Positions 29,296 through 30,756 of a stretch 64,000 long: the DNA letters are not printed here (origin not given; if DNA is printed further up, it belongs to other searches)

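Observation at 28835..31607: Synthase-type operon: flippase-like membrane protein, processive GT2 (QxxRW), then a Cys/His/Met-rich small membrane protein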

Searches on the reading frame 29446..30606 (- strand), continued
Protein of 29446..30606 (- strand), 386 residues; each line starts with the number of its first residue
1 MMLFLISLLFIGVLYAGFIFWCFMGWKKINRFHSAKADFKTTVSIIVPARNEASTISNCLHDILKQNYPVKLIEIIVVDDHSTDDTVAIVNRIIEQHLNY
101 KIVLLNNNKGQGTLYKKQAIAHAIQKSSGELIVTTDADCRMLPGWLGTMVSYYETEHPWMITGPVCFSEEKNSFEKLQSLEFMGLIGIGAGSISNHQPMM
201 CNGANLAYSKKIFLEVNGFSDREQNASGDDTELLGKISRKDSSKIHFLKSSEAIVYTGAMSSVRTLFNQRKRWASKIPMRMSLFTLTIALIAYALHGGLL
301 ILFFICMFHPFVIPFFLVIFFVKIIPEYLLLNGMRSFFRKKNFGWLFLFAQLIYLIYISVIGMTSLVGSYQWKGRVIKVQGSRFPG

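Call 22: find_homologous_proteins(query=window:29446-30606:-, max_evalue=1e-10)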
Query window:29446-30606:- (386 aa): 7467 proteins with E <= 1e-10 among 8000 candidates; the best 120 are listed.
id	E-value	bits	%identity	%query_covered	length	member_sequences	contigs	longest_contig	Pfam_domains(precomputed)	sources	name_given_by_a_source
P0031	8.3e-258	873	100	100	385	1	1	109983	PF13632.13,PF10111.15,PF13506.14,PF13641.13,PF00535.33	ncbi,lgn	-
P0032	2.4e-204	697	80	100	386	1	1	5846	PF13632.13,PF10111.15,PF13506.14,PF13641.13,PF00535.33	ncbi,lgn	-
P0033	4.6e-161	554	64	95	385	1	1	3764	PF13632.13,PF10111.15,PF13506.14,PF13641.13,PF00535.33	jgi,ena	-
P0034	2.7e-156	539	63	100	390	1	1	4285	PF13632.13,PF10111.15,PF13506.14,PF13641.13,PF00535.33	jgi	jgi:cellulose synthase/poly-beta-1,6-N-acetylglucosamine synthase-like glycosyltransferase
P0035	1.7e-155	536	61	100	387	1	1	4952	PF13632.13,PF10111.15,PF13506.14,PF13641.13,PF00535.33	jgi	jgi:cellulose synthase/poly-beta-1,6-N-acetylglucosamine synthase-like glycosyltransferase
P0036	1.3e-150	520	60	99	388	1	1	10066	PF13632.13,PF10111.15,PF13506.14,PF13641.13,PF00535.33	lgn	-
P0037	5.2e-145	502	58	100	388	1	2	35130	PF13632.13,PF10111.15,PF13506.14,PF13641.13,PF00535.33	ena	-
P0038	6.4e-141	488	60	99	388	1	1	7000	PF13632.13,PF10111.15,PF13506.14,PF13641.13,PF00535.33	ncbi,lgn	-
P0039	2.5e-135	470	59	98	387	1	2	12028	PF13632.13,PF10111.15,PF13506.14,PF13641.13,PF00535.33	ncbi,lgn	-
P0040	7.7e-133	461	56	95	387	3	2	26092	PF13632.13,PF10111.15,PF13506.14,PF13641.13,PF00535.33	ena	-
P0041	2.0e-132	460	57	99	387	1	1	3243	PF13632.13,PF13506.14,PF13641.13,PF00535.33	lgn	-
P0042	5.5e-132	459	57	97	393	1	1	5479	PF13632.13,PF10111.15,PF13506.14,PF13641.13,PF00535.33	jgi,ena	-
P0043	6.5e-130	452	53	99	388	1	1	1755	PF13632.13,PF10111.15,PF13506.14,PF13641.13,PF00535.33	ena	-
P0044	9.8e-129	448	57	98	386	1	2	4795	PF13632.13,PF10111.15,PF13506.14,PF13641.13,PF00535.33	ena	-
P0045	9.9e-129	448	54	98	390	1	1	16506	PF13632.13,PF10111.15,PF13506.14,PF13641.13,PF00535.33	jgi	jgi:cellulose synthase/poly-beta-1,6-N-acetylglucosamine synthase-like glycosyltransferase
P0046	1.4e-128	447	55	98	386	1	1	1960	PF13632.13,PF13506.14,PF13641.13,PF00535.33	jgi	jgi:cellulose synthase/poly-beta-1,6-N-acetylglucosamine synthase-like glycosyltransferase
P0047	4.5e-124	433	53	95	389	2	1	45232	PF13632.13,PF13506.14,PF13641.13,PF00535.33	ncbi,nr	ncbi:MAG: glycosyltransferase [Bacteroidetes bacterium]|nr:glycosyltransferase [Bacteroidota bacteri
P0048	7.8e-121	422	53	98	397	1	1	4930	PF13632.13,PF10111.15,PF13506.14,PF13641.13,PF00535.33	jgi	jgi:cellulose synthase/poly-beta-1,6-N-acetylglucosamine synthase-like glycosyltransferase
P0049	3.9e-116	406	49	96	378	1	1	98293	PF13632.13,PF10111.15,PF13506.14,PF13641.13,PF00535.33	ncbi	-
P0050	8.0e-116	405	51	98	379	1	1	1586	PF13632.13,PF13506.14,PF13641.13,PF00535.33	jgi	-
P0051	5.4e-115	403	50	98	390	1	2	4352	PF13632.13,PF10111.15,PF13506.14,PF13641.13,PF00535.33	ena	-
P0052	2.7e-114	400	50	98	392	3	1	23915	PF13632.13,PF13506.14,PF13641.13,PF00535.33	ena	-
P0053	2.1e-112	394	49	95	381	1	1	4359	PF13632.13,PF13506.14,PF13641.13,PF00535.33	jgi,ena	-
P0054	7.5e-112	392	49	97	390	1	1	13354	PF13632.13,PF10111.15,PF13506.14,PF13641.13,PF00535.33,PF13704.14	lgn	-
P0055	9.9e-111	389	48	98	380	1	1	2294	PF13632.13,PF13506.14,PF13641.13,PF00535.33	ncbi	ncbi:glycosyltransferase [soil metagenome]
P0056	3.6e-110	387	49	98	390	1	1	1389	PF13632.13,PF13506.14,PF13641.13,PF00535.33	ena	-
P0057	1.9e-109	384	52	94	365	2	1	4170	PF13632.13,PF10111.15,PF13506.14,PF13641.13,PF00535.33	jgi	jgi:cellulose synthase/poly-beta-1,6-N-acetylglucosamine synthase-like glycosyltransferase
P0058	6.3e-109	383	48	98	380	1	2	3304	PF13632.13,PF10111.15,PF13506.14,PF13641.13,PF00535.33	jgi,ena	-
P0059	9.2e-109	382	47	98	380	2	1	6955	PF13632.13,PF10111.15,PF13506.14,PF13641.13,PF00535.33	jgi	jgi:biofilm PGA synthesis N-glycosyltransferase PgaC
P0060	1.3e-108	382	47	98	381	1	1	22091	PF13632.13,PF10111.15,PF13506.14,PF13641.13,PF00535.33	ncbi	ncbi:MAG: glycosyltransferase [Bacteroidota bacterium]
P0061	2.7e-108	381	47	94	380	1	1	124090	PF13632.13,PF10111.15,PF13506.14,PF13641.13,PF00535.33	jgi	jgi:cellulose synthase/poly-beta-1,6-N-acetylglucosamine synthase-like glycosyltransferase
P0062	8.3e-108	379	49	97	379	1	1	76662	PF13632.13,PF13506.14,PF13641.13,PF00535.33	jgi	jgi:cellulose synthase/poly-beta-1,6-N-acetylglucosamine synthase-like glycosyltransferase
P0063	4.3e-107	377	49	94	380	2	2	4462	PF13632.13,PF10111.15,PF13506.14,PF13641.13,PF00535.33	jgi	jgi:cellulose synthase/poly-beta-1,6-N-acetylglucosamine synthase-like glycosyltransferase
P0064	9.8e-107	376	48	94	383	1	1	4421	PF13632.13,PF10111.15,PF13506.14,PF13641.13,PF00535.33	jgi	jgi:cellulose synthase/poly-beta-1,6-N-acetylglucosamine synthase-like glycosyltransferase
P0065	1.3e-106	375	50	94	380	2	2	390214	PF13632.13,PF10111.15,PF13506.14,PF13641.13,PF00535.33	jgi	-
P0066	2.0e-105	371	46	97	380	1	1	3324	PF13632.13,PF10111.15,PF13506.14,PF13641.13,PF00535.33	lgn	-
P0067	4.0e-105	370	47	96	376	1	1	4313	PF13632.13,PF10111.15,PF13506.14,PF13641.13,PF00535.33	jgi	jgi:cellulose synthase/poly-beta-1,6-N-acetylglucosamine synthase-like glycosyltransferase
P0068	9.0e-105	369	47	96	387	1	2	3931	PF13632.13,PF10111.15,PF13506.14,PF13641.13,PF00535.33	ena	-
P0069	3.1e-103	364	48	93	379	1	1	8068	PF13632.13,PF10111.15,PF13506.14,PF13641.13,PF00535.33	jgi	jgi:cellulose synthase/poly-beta-1,6-N-acetylglucosamine synthase-like glycosyltransferase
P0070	2.4e-102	361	46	96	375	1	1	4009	PF13632.13,PF10111.15,PF13506.14,PF13641.13,PF00535.33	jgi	jgi:cellulose synthase/poly-beta-1,6-N-acetylglucosamine synthase-like glycosyltransferase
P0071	6.4e-102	360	45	98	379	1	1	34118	PF13632.13,PF10111.15,PF13506.14,PF13641.13,PF00535.33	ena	-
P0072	1.1e-101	359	48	95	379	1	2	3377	PF13632.13,PF10111.15,PF13506.14,PF13641.13,PF00535.33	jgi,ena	-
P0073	4.6e-101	357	46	96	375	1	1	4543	PF13632.13,PF10111.15,PF13506.14,PF13641.13,PF00535.33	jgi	jgi:cellulose synthase/poly-beta-1,6-N-acetylglucosamine synthase-like glycosyltransferase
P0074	6.3e-101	356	47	96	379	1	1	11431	PF13632.13,PF10111.15,PF13506.14,PF13641.13,PF00535.33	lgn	-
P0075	1.5e-100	355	46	97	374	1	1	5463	PF13632.13,PF10111.15,PF13506.14,PF13641.13,PF00535.33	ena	-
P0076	4.4e-99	350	46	95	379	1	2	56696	PF13632.13,PF10111.15,PF13506.14,PF13641.13,PF00535.33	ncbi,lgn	-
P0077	2.1e-98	348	45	96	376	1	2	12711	PF13632.13,PF10111.15,PF13506.14,PF13641.13,PF00535.33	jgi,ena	-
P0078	2.9e-98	348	47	98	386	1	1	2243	PF13632.13,PF13506.14,PF13641.13,PF00535.33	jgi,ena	-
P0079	5.2e-98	347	46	93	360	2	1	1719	PF13632.13,PF10111.15,PF13506.14,PF13641.13,PF00535.33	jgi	jgi:cellulose synthase/poly-beta-1,6-N-acetylglucosamine synthase-like glycosyltransferase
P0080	5.7e-98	347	47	97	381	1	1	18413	PF13632.13,PF10111.15,PF13506.14,PF13641.13,PF00535.33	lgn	-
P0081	1.1e-97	346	49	88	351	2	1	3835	PF13632.13,PF10111.15,PF13506.14,PF13641.13,PF00535.33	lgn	-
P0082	1.1e-96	343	48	94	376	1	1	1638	PF13632.13,PF10111.15,PF13506.14,PF13641.13,PF00535.33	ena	-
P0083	1.1e-96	342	44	96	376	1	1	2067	PF13632.13,PF10111.15,PF13506.14,PF13641.13,PF00535.33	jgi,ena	-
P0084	2.3e-96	341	46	97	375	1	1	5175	PF13632.13,PF10111.15,PF13506.14,PF13641.13,PF00535.33,PF13704.14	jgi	-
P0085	3.6e-96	341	45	96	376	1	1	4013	PF13632.13,PF13506.14,PF13641.13,PF00535.33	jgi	-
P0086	8.7e-94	333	46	97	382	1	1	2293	PF13632.13,PF10111.15,PF13506.14,PF13641.13,PF00535.33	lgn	-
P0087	2.1e-93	332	44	97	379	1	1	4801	PF13632.13,PF13506.14,PF13641.13,PF00535.33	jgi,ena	-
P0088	3.3e-93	331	46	95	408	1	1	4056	PF13632.13,PF10111.15,PF13506.14,PF13641.13,PF00535.33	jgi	-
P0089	1.6e-92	329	45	96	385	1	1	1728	PF13632.13,PF10111.15,PF13506.14,PF13641.13,PF00535.33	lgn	-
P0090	4.1e-92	327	46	95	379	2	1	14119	PF13632.13,PF10111.15,PF13506.14,PF13641.13,PF00535.33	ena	-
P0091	2.6e-91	325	45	97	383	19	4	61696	PF13632.13,PF10111.15,PF13506.14,PF13641.13,PF00535.33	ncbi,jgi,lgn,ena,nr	ncbi:MAG: glycosyltransferase [Bacteroidales bacterium]|jgi:cellulose synthase/poly-beta-1,6-N-acety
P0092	2.9e-91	325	45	96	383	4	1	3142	PF13632.13,PF10111.15,PF13506.14,PF13641.13,PF00535.33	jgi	jgi:cellulose synthase/poly-beta-1,6-N-acetylglucosamine synthase-like glycosyltransferase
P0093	6.3e-91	324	43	98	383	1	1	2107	PF13632.13,PF10111.15,PF13506.14,PF13641.13,PF00535.33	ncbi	-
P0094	9.0e-91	323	44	98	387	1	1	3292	PF13632.13,PF10111.15,PF13506.14,PF13641.13,PF00535.33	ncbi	-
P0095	1.8e-90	322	45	95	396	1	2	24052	PF13632.13,PF10111.15,PF13506.14,PF13641.13,PF00535.33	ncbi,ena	-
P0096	2.0e-90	322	43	95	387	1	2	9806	PF13632.13,PF10111.15,PF13506.14,PF13641.13,PF00535.33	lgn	-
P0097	2.6e-90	321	43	95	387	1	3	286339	PF13632.13,PF10111.15,PF13506.14,PF13641.13,PF00535.33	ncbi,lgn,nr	ncbi:MAG: hypothetical protein POELPBGB_00043 [Bacteroidia bacterium]|nr:hypothetical protein [Bacte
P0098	2.8e-90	321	44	95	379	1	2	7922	PF13632.13,PF10111.15,PF13506.14,PF13641.13,PF00535.33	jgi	jgi:cellulose synthase/poly-beta-1,6-N-acetylglucosamine synthase-like glycosyltransferase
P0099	3.2e-90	321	45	94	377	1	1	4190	PF13632.13,PF10111.15,PF13506.14,PF13641.13,PF00535.33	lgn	-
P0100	4.0e-90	321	43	97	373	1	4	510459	PF13632.13,PF10111.15,PF13506.14,PF13641.13,PF00535.33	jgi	jgi:cellulose synthase/poly-beta-1,6-N-acetylglucosamine synthase-like glycosyltransferase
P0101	4.3e-90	321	45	96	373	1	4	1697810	PF13632.13,PF10111.15,PF13506.14,PF13641.13,PF00535.33,PF13704.14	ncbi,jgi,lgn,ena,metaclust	metaclust:\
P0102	7.2e-90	320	43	97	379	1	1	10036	PF13632.13,PF10111.15,PF13506.14,PF13641.13,PF00535.33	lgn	-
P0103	8.5e-90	320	44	96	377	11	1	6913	PF13632.13,PF10111.15,PF13506.14,PF13641.13,PF00535.33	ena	-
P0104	1.2e-89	319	43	95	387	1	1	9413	PF13632.13,PF10111.15,PF13506.14,PF13641.13,PF00535.33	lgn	-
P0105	1.7e-89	319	44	95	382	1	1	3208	PF13632.13,PF10111.15,PF13506.14,PF13641.13,PF00535.33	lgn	-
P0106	3.4e-89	318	43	97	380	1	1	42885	PF13632.13,PF10111.15,PF13506.14,PF13641.13,PF00535.33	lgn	-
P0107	4.3e-89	317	44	94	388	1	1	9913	PF13632.13,PF13506.14,PF13641.13,PF00535.33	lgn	-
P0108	4.4e-89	317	42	98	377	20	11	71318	PF13632.13,PF10111.15,PF13506.14,PF13641.13,PF00535.33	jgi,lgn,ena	-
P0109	4.6e-89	317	43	98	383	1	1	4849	PF13632.13,PF10111.15,PF13506.14,PF13641.13,PF00535.33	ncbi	-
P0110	5.1e-89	317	41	98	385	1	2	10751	PF13632.13,PF10111.15,PF13506.14,PF13641.13,PF00535.33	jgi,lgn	-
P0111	5.3e-89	317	41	98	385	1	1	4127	PF13632.13,PF10111.15,PF13506.14,PF13641.13,PF00535.33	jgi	-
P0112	5.4e-89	317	45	94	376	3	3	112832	PF13632.13,PF13506.14,PF13641.13,PF00535.33,PF13704.14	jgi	jgi:cellulose synthase/poly-beta-1,6-N-acetylglucosamine synthase-like glycosyltransferase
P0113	5.9e-89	317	42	98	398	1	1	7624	PF13632.13,PF10111.15,PF13506.14,PF13641.13,PF00535.33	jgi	-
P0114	6.4e-89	317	42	98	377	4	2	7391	PF13632.13,PF10111.15,PF13506.14,PF13641.13,PF00535.33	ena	-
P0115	8.1e-89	317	42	96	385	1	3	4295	PF13632.13,PF10111.15,PF13506.14,PF13641.13,PF00535.33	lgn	-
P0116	9.1e-89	316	43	98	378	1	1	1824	PF13632.13,PF10111.15,PF13506.14,PF13641.13,PF00535.33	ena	-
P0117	2.0e-88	315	41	98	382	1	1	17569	PF13632.13,PF10111.15,PF13506.14,PF13641.13,PF00535.33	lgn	-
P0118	2.1e-88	315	43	96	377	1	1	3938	PF13632.13,PF10111.15,PF13506.14,PF13641.13,PF00535.33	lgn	-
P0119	3.9e-88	314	45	98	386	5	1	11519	PF13632.13,PF10111.15,PF13506.14,PF13641.13,PF00535.33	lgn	-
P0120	6.0e-88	314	44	96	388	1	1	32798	PF13632.13,PF10111.15,PF13506.14,PF13641.13,PF00535.33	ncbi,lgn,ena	-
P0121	6.3e-88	314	41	98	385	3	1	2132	PF13632.13,PF10111.15,PF13506.14,PF13641.13,PF00535.33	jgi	-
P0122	6.5e-88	314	43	92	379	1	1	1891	PF13632.13,PF10111.15,PF13506.14,PF13641.13,PF00535.33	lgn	-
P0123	6.8e-88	314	43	97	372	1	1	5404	PF13632.13,PF10111.15,PF13506.14,PF13641.13,PF00535.33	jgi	jgi:cellulose synthase/poly-beta-1,6-N-acetylglucosamine synthase-like glycosyltransferase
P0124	7.0e-88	313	42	95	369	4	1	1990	PF13632.13,PF10111.15,PF13506.14,PF13641.13,PF00535.33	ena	-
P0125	9.9e-88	313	44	97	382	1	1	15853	PF13632.13,PF10111.15,PF13506.14,PF13641.13,PF00535.33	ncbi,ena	-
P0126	1.2e-87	313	43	91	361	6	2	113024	PF13632.13,PF10111.15,PF13506.14,PF13641.13,PF00535.33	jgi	-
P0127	1.5e-87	312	43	96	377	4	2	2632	PF13632.13,PF10111.15,PF13506.14,PF13641.13,PF00535.33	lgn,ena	-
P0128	1.6e-87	312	53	73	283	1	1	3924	PF13632.13,PF10111.15,PF13506.14,PF13641.13,PF00535.33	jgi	-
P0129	1.7e-87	312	43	95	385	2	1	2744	PF13632.13,PF10111.15,PF13506.14,PF13641.13,PF00535.33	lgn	-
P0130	2.0e-87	312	44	97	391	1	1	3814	PF13632.13,PF10111.15,PF13506.14,PF13641.13,PF00535.33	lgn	-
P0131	2.1e-87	312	43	93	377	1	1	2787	PF13632.13,PF10111.15,PF13506.14,PF13641.13,PF00535.33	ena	-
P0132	2.1e-87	312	43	96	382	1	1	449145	PF13632.13,PF10111.15,PF13506.14,PF13641.13,PF00535.33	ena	-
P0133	2.6e-87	312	44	96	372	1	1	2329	PF13632.13,PF10111.15,PF13506.14,PF13641.13,PF00535.33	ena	-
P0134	4.5e-87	311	45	92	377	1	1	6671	PF13632.13,PF10111.15,PF13506.14,PF13641.13,PF00535.33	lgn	-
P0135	5.2e-87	311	44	97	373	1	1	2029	PF13632.13,PF10111.15,PF13506.14,PF13641.13,PF00535.33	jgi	-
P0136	6.4e-87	310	41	96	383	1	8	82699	PF13632.13,PF10111.15,PF13506.14,PF13641.13,PF00535.33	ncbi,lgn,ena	-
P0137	7.6e-87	310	42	96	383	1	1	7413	PF13632.13,PF10111.15,PF13506.14,PF13641.13,PF00535.33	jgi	-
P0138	8.9e-87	310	42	95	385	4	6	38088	PF13632.13,PF10111.15,PF13506.14,PF13641.13,PF00535.33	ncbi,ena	-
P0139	1.1e-86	310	44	94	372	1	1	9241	PF13632.13,PF10111.15,PF13506.14,PF13641.13,PF00535.33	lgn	-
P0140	1.9e-86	309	40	97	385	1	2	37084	PF13632.13,PF10111.15,PF13506.14,PF13641.13,PF00535.33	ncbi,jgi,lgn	-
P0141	2.0e-86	309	43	96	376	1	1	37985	PF13632.13,PF10111.15,PF13506.14,PF13641.13,PF00535.33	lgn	-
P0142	2.2e-86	309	41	96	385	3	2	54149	PF13632.13,PF10111.15,PF13506.14,PF13641.13,PF00535.33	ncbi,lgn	ncbi:MAG: glycosyltransferase [Bacteroidia bacterium]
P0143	2.4e-86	308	46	88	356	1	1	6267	PF13632.13,PF13506.14,PF13641.13,PF00535.33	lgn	-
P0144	2.9e-86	308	42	98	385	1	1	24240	PF13632.13,PF10111.15,PF13506.14,PF13641.13,PF00535.33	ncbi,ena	-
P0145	3.1e-86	308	41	98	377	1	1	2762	PF13632.13,PF10111.15,PF13506.14,PF13641.13,PF00535.33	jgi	jgi:cellulose synthase/poly-beta-1,6-N-acetylglucosamine synthase-like glycosyltransferase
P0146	1.1e-85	306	43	97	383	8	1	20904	PF13632.13,PF10111.15,PF13506.14,PF13641.13,PF00535.33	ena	-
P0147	1.1e-85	306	41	98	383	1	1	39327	PF13632.13,PF10111.15,PF13506.14,PF13641.13,PF00535.33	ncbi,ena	-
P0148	1.4e-85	306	43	96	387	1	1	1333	PF13632.13,PF10111.15,PF13506.14,PF13641.13,PF00535.33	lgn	-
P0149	1.5e-85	306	43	98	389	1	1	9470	PF13632.13,PF13506.14,PF13641.13,PF00535.33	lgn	-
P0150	1.5e-85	306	43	98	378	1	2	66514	PF13632.13,PF13506.14,PF13641.13,PF00535.33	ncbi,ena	-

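Call 23: find_encoding_contigs(protein=P0101, flank=5000, max_places=2)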
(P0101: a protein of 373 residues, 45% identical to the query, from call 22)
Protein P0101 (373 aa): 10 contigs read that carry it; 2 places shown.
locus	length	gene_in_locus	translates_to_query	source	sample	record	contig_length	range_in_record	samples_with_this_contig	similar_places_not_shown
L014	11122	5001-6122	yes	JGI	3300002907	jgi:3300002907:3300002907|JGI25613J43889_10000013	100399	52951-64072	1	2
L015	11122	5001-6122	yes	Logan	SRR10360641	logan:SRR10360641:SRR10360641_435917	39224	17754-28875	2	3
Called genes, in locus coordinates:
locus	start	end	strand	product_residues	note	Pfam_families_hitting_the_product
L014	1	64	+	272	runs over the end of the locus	PF01148:CTP_transf_1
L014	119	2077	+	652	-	PF13231:PMT_2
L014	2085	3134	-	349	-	PF01832:Glucosaminidase, PF01476:LysM (faint)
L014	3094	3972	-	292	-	PF00291:PALP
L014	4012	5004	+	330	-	PF03706:LPG_synthase_TM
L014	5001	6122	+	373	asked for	PF13506:Glyco_transf_21, PF00535:Glycos_transf_2, PF10111:Glyco_tranf_2_2, PF13641:Glyco_tranf_2_3, PF13704:Glyco_tranf_2_4 (faint), PF13632:Glyco_trans_2_3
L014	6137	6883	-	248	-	PF19567:CpsB_CapC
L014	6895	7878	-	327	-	PF01073:3Beta_HSD, PF01370:Epimerase, PF02719:Polysacc_synt_2, PF04321:RmlD_sub_bind (weak), PF07993:NAD_binding_4 (weak), PF13460:NAD_binding_10, PF16363:GDP_Man_Dehyd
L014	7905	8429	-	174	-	PF03449:GreA_GreB_N, PF01272:GreA_GreB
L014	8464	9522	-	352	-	-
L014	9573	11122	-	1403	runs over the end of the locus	-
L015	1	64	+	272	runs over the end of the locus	PF01148:CTP_transf_1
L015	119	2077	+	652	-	PF13231:PMT_2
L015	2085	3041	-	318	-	PF01832:Glucosaminidase, PF01476:LysM (faint)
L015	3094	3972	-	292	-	PF00291:PALP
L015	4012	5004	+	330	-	PF03706:LPG_synthase_TM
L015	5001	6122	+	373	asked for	PF13506:Glyco_transf_21, PF00535:Glycos_transf_2, PF10111:Glyco_tranf_2_2, PF13641:Glyco_tranf_2_3, PF13704:Glyco_tranf_2_4 (faint), PF13632:Glyco_trans_2_3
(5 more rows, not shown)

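Call 24: find_encoding_contigs(protein=P0065, flank=5000, max_places=1)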
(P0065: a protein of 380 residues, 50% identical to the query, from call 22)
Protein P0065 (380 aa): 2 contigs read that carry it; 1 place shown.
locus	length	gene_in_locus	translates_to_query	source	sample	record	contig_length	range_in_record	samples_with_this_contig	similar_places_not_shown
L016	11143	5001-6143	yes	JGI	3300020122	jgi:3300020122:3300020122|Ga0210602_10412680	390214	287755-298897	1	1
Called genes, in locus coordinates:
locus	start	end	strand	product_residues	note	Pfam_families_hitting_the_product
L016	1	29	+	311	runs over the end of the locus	PF02899:Phage_int_SAM_1, PF00589:Phage_integrase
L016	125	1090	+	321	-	PF02779:Transket_pyr, PF02780:Transketolase_C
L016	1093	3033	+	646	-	PF13231:PMT_2 (weak), PF13174:TPR_6 (faint), PF08409:TMTC_DUF1736 (weak), PF13431:TPR_17 (faint), PF00515:TPR_1 (weak), PF07719:TPR_2 (weak), PF13414:TPR_11 (weak), PF13432:TPR_16 (weak), +7 more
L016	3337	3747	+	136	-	PF00072:Response_reg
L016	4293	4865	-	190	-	PF02075:RuvC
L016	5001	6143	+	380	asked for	PF13506:Glyco_transf_21, PF00535:Glycos_transf_2, PF10111:Glyco_tranf_2_2 (weak), PF13641:Glyco_tranf_2_3, PF13632:Glyco_trans_2_3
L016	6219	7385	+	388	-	PF00528:BPD_transp_1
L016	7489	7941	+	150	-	PF01668:SmpB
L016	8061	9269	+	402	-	PF14870:PSII_BNR (weak), PF18962:Por_Secre_tail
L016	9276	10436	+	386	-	PF00155:Aminotran_1_2, PF01053:Cys_Met_Meta_PP, PF00266:Aminotran_5 (weak), PF01041:DegT_DnrJ_EryC1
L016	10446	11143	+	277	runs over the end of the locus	PF00795:CN_hydrolase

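Call 25: find_encoding_contigs(protein=P0097, flank=5000, max_places=1)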
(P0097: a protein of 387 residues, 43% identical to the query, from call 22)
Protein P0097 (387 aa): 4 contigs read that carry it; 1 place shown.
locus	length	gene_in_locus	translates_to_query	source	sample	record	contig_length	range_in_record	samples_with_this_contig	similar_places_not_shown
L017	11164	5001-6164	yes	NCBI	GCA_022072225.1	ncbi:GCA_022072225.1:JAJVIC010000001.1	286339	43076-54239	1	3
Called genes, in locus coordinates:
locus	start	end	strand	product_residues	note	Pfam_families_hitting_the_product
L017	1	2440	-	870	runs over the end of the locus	PF02861:Clp_N, PF13191:AAA_16 (weak), PF23569:NBD_SMAX1 (weak), PF00004:AAA, PF17871:AAA_lid_9, PF07724:AAA_2, PF07728:AAA_5, PF10431:ClpB_D2-small, +8 more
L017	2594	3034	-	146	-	-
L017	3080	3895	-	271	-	PF03009:GDPD, PF13653:GDPD_2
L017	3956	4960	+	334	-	PF03706:LPG_synthase_TM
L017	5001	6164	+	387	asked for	PF13506:Glyco_transf_21, PF00535:Glycos_transf_2, PF10111:Glyco_tranf_2_2, PF13641:Glyco_tranf_2_3, PF13632:Glyco_trans_2_3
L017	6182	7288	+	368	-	PF12911:OppC_N, PF00528:BPD_transp_1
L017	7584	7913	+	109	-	-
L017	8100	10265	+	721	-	PF13573:SprB, PF13585:CHU_C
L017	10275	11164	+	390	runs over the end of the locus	PF00535:Glycos_transf_2, PF09835:DUF2062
